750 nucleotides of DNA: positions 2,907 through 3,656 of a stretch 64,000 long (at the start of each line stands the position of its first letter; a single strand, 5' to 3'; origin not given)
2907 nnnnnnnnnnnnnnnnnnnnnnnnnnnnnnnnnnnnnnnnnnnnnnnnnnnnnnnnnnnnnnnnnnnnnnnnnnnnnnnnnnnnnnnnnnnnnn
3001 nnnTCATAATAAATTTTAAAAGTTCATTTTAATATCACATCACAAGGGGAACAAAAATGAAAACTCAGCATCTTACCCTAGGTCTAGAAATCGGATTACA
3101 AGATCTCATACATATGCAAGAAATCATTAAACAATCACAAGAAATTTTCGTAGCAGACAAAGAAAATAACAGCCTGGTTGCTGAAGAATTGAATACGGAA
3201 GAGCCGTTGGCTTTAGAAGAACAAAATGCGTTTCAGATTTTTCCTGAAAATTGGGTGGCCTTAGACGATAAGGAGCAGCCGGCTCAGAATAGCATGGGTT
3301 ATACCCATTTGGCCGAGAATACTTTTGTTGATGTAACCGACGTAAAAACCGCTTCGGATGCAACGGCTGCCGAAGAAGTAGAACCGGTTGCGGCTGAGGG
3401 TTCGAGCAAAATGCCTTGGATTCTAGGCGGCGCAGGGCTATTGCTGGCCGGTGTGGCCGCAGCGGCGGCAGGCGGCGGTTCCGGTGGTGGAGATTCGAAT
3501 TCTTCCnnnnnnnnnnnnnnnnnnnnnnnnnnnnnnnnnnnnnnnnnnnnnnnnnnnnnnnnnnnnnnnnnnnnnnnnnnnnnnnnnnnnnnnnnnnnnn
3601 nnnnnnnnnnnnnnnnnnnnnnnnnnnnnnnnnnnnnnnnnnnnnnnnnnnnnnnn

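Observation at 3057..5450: Dispersin-B-like GH20 hexosaminidase with unusual architecture: acidic N-domain, single TM, ~270-aa S/T/N/Q-rich linker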

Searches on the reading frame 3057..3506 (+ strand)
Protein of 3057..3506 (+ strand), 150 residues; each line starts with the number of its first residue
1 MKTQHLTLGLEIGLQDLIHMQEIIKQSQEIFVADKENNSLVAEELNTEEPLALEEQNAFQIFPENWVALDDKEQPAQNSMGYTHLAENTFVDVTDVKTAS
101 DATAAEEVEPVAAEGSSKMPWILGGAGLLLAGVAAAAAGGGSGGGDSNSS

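Call 10: search_protein_families(library=pfam, proteins=[window:3057-3506:+], max_evalue=10)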
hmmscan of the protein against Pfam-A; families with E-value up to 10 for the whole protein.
seq(150 aa): 2 families
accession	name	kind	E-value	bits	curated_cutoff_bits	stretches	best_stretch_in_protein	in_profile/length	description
PF04603.18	Mog1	-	0.061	14.2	27.4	1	26-85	27-84/139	Ran-interacting Mog1 protein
PF15378.11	DUF4605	-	0.14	12.4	27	1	106-133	23-50/59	Domain of unknown function (DUF4605)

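Call 11: search_protein_families(library=ncbifam, proteins=[window:3057-3506:+], max_evalue=10)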
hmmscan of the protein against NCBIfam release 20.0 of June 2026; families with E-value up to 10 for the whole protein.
seq(150 aa): 1 family
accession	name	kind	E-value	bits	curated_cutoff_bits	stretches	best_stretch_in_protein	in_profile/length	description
NF041527.1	SCO1860_LAETG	equivalog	0.0063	15.7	200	1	87-136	250-299/306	SCO1860 family LAETG-anchored protein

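Call 103: find_homologous_proteins(query=A8, max_evalue=0.01)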
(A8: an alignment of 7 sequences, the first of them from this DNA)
Query A8 (7 sequences) (148 aa, profile of the alignment): 2 proteins with E <= 0.01 among 8000 candidates.
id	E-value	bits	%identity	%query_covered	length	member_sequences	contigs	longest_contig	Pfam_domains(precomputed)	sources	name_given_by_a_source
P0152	4.4e-19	88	29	68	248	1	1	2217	-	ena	-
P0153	5.0e-7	49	-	-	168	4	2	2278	-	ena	-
